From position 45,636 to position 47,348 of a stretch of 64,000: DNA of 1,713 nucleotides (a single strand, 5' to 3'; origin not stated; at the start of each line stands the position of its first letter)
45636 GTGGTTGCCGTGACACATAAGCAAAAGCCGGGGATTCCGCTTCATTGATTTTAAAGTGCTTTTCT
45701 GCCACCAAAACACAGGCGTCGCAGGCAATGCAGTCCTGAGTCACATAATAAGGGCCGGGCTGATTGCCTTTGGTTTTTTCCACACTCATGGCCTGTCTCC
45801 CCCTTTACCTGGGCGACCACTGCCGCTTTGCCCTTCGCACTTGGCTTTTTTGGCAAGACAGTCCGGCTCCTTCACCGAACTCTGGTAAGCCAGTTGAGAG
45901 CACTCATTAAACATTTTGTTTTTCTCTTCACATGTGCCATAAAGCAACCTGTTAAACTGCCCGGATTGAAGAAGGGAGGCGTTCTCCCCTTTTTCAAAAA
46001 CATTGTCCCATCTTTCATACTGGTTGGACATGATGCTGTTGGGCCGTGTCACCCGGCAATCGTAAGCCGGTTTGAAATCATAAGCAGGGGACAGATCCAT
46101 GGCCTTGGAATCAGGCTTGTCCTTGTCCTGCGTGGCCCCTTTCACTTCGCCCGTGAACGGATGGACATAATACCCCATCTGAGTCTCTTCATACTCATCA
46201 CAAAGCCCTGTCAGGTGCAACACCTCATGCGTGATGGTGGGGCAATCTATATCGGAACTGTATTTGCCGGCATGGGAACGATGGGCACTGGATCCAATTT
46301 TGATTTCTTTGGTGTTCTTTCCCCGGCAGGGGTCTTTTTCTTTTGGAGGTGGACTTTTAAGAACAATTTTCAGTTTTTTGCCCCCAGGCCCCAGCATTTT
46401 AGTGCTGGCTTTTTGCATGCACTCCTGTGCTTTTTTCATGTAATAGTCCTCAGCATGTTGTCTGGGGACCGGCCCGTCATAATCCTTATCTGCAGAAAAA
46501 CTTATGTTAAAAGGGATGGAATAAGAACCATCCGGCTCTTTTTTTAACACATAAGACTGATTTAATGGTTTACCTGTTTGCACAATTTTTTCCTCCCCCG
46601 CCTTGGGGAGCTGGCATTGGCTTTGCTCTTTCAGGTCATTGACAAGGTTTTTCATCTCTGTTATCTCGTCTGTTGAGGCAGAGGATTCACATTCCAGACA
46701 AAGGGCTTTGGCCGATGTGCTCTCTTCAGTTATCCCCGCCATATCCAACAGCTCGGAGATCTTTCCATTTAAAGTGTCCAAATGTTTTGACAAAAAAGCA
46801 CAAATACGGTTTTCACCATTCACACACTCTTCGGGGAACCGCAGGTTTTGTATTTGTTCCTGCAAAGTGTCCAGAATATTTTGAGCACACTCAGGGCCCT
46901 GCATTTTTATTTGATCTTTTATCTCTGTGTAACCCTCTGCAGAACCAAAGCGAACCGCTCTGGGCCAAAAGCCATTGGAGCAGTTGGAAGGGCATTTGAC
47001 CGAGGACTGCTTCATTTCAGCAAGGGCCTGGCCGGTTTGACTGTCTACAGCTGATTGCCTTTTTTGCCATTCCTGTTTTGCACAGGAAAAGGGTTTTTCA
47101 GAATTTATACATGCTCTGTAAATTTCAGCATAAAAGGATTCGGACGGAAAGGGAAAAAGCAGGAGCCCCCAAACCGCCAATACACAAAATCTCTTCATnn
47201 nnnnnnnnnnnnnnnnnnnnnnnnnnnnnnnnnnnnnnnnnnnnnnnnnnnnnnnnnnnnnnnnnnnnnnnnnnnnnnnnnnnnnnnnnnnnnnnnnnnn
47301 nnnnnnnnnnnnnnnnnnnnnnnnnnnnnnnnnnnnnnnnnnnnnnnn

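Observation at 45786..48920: Single 1044-aa ORF joins an aromatic amino-acid hydroxylase-like domain, an internal signal/TM segment and an HExxH metallopeptidase-like domain; coupled to a ferredoxin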

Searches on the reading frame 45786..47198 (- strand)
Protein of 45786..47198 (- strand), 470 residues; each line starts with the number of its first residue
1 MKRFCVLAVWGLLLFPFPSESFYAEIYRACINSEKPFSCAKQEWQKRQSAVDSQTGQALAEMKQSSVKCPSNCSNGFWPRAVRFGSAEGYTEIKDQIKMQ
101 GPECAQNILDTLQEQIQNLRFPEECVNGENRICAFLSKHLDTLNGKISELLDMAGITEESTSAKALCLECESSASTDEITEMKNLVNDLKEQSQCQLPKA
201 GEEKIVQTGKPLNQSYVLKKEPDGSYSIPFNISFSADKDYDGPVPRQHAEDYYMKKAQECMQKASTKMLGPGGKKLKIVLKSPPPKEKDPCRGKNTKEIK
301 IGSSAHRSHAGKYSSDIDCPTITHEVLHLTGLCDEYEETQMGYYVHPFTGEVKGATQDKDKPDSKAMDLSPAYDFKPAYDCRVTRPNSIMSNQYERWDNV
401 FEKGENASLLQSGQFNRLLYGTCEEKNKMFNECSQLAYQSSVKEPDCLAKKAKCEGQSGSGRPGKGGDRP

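Call 9: search_protein_families(library=pfam, proteins=[window:45786-47198:-], max_evalue=10)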
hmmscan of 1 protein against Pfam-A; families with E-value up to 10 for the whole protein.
window:45786-47198:- (470 aa): 0 families

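Call 10: search_solved_structures(query=window:45786-47198:-, max_evalue=10, show_alignments=2)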
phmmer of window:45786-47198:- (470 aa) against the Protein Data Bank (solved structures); distinct sequences matched with E-value up to 10: 0.

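Call 11: search_protein_families(library=ncbifam, proteins=[window:45786-47198:-], max_evalue=10)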
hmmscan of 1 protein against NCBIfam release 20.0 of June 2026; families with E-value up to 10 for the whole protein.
window:45786-47198:- (470 aa): 0 families

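Call 21: find_homologous_proteins(query=window:45786-47198:-, max_evalue=0.001)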
Query window:45786-47198:- (470 aa): 114 proteins with E <= 0.001 among 3370 candidates.
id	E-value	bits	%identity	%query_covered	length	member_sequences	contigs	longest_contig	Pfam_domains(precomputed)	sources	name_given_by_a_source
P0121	1.6e-233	794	74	98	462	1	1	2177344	-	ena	-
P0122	1.9e-141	490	50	97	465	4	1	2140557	-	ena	-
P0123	1.0e-130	455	49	96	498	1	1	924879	-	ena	-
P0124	6.6e-116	406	46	93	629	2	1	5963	-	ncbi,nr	ncbi:MAG: hypothetical protein F4X95_00395 [Oligoflexia bacterium]|nr:hypothetical protein [Oligofle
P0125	5.7e-113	396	49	84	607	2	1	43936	-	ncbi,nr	ncbi:MAG: hypothetical protein OXM55_03130 [Bdellovibrionales bacterium]|nr:hypothetical protein [Bd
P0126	6.8e-109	383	47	84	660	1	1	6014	-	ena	-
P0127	1.8e-108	382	45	83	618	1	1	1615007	-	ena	-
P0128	1.5e-107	379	41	94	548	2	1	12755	-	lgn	-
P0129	9.6e-106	373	41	90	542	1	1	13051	-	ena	-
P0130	1.3e-105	372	45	84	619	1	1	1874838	-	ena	-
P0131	2.7e-105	371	50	74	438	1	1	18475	-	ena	-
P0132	1.0e-104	369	45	84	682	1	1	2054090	-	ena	-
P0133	1.3e-104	369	45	87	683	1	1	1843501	-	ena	-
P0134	5.7e-104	367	46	80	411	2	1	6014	-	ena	-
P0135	3.8e-103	364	41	90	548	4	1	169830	-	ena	-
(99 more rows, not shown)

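Call 29: find_related_loci(query=A2, collection=genome_contigs, flank=6000)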
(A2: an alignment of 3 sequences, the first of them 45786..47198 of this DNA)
Query A2 (470 aa) in genome_contigs; peptide patterns used: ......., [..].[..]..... (x = any residue, [..] = any of these).
66 stretches matched a pattern, but none encodes a relative of the query by tblastn (E <= 1e-3).

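Call 32: predict_structure(alignment_id=A4)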
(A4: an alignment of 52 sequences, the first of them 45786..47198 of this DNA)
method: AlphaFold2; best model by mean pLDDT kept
length: 470 residues; sequences in the alignment: 52
mean_pLDDT: 84.1   pTM: 0.77
mean pLDDT of the five models: 84.1, 82.9, 81.6, 81.1, 80.7
residues with pLDDT >= 90: 264; 70-90: 108; 50-70: 67; < 50: 31
segments of 3 or more residues with pLDDT < 50: 160-176, 461-470
pLDDT, mean of each block of 10 residues (from residue 1): 55 56 91 95 94 89 69 78 92 90 86 81 77 89 90 73 37 47 63 85 88 88 97 97 98 99 98 97 81 78 96 98 97 94 93 75 60 92 96 98 98 96 91 94 96 84 40
secondary structure, 60 per line:
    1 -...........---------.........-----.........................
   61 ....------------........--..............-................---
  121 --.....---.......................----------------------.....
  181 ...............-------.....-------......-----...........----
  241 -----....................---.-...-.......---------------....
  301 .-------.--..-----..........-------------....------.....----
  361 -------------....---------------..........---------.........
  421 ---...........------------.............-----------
elements in order: H2-12 H22-30 H36-64 H77-84 H87-100 H102-117 H123-127 H131-153 H176-195 E203-207 E215-220 E226-236 H246-265 E275-281 E297-301 H319-328 E342-345 E352-356 E374-377 H393-402 H412-420 H424-434 H447-459

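Call 35: fold_search(model_id=the predicted structure, library=pdb)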
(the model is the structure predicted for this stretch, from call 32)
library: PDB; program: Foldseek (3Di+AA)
matches with E <= 10: 363; with E <= 0.001: 0
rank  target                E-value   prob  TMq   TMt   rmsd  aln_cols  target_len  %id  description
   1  5cwb                  1.5e-01  0.20  0.12  0.21  13.2       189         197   15  Crystal structure of de novo designed helical repeat protein DHR4 (released 2015-12-16)
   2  8e0l_C                2.5e-01  0.18  0.12  0.25  15.1       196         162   15  Homotrimeric variant of tcTRP9, BGL06 (released 2023-04-12)
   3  5csa_B                3.2e-01  0.05  0.08  0.05  22.4       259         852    8  Crystal structure of domains BT-BCCP-AC1-AC5 of yeast acetyl-CoA carboxylase (released 2015-10-28)
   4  8cbl_E                4.5e-01  0.04  0.10  0.08  16.8       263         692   11  Structure of human mitochondrial RNase Z in complex with mitochondrial pre-tRNA-His(0,Ser) (released 2024-06-12)
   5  6xns_D                5.0e-01  0.18  0.14  0.18  17.6       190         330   10  C3_crown-05 (released 2020-12-23)
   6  6bdz_A                5.3e-01  0.16  0.17  0.19  12.6       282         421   10  ADAM10 Extracellular Domain Bound by the 11G2 Fab (released 2017-12-27)
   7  6zve_A                6.2e-01  0.08  0.10  0.16  17.9       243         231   13  14-3-3 Sigma in complex with phosphorylated Gab2pT391 peptide - 1h incubation (released 2021-08-04)
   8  6v4x_I                6.9e-01  0.02  0.08  0.07  20.2       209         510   10  Cryo-EM structure of an active human histone pre-mRNA 3'-end processing machinery at 3.2 Angstrom resolution (released 2020-02-19)
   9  8fin_A                7.7e-01  0.12  0.13  0.25  14.6       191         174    8  Multi-state design of two-state switchable hinge proteins (released 2023-08-16)
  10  5k7v_A                8.1e-01  0.08  0.12  0.16  13.5       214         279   14  Computational Design of Self-Assembling Cyclic Protein Homooligomers (released 2017-04-12)
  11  5cwn                  8.5e-01  0.07  0.11  0.17  12.9       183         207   14  Crystal structure of de novo designed helical repeat protein DHR71 (released 2015-12-16)
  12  9ey1_E                8.5e-01  0.03  0.07  0.05  16.8       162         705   12  Human mitochondrial RNase Z with tRNA-His precursor (released 2024-11-13)
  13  2b7m_B                9.0e-01  0.08  0.11  0.10  15.6       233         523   12  Crystal Structure of the S. cerevisiae Exocyst Component Exo70p (released 2005-11-15)
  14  9ca3_C                9.0e-01  0.08  0.11  0.16  14.6       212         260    8  Crystal structure of MarE C280S in complex with cyanide bound heme and its native substrate, beta-methyl-L-tryptophan (released 2025-04-02)
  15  6mbz_B                9.0e-01  0.06  0.10  0.09  23.5       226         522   14  Structure of Transcription Factor (released 2019-06-19)
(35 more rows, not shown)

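Call 42: search_solved_structures(query=A4, max_evalue=10, show_alignments=3)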
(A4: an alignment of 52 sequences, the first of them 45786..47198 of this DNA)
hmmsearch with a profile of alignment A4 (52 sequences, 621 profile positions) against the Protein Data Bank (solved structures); distinct sequences matched with E-value up to 10: 1.
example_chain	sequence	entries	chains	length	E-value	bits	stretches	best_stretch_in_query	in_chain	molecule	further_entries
4h04_A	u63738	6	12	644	0.26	12.9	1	282-321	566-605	Lacto-N-biosidase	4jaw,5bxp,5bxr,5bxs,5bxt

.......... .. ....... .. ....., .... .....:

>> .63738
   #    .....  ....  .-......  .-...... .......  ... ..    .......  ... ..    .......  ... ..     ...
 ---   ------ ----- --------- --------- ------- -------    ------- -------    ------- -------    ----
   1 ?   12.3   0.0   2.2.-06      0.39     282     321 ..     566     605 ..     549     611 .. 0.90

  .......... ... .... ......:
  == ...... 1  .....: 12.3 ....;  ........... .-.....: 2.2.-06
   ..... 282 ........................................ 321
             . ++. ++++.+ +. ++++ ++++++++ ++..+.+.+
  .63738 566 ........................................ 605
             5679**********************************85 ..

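Call 43: search_protein_families(library=pfam, alignment_id=A4, max_evalue=1)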
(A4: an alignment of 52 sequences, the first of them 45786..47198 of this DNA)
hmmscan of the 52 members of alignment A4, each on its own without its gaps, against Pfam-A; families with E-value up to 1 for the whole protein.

A. member 1, window:45786-47198:- (470 aa): 0 families

B. families by the number of members that match (of 52 scanned): 67 families (the first 25 are shown)
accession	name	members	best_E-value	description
PF01400.30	Astacin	6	0.0013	Astacin (Peptidase family M12A)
PF19300.4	BPD_transp_1_N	3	0.14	Binding-prot-dependent transport system membrane comp, N-term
PF16699.10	CSTF1_dimer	2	0.0049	Cleavage stimulation factor subunit 1, dimerisation domain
PF09325.15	Vps5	2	0.041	Vps5 C terminal like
PF16326.10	ABC_tran_CTD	2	0.043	ABC transporter C-terminal domain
PF08463.15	EcoEI_R_C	2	0.4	EcoEI R protein C-terminal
PF01442.23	Apolipoprotein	1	2e-06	Apolipoprotein A1/A4/E domain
PF02601.20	Exonuc_VII_L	1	0.00041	Exonuclease VII, large subunit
PF09731.14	Mitofilin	1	0.00049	Mitochondrial inner membrane protein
PF18673.7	IrmA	1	0.0022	interleukin receptor mimic protein A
PF15227.12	zf-C3HC4_4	1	0.0038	zinc finger of C3HC4-type, RING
PF14318.11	Mononeg_mRNAcap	1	0.0047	Mononegavirales mRNA-capping region V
PF07464.16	ApoLp-III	1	0.0052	Apolipophorin-III precursor (apoLp-III)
PF11083.13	Relaxase_C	1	0.0061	C-terminal helical hairpin domain from relaxase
PF05957.18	DUF883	1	0.0071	DUF883 N-terminal domain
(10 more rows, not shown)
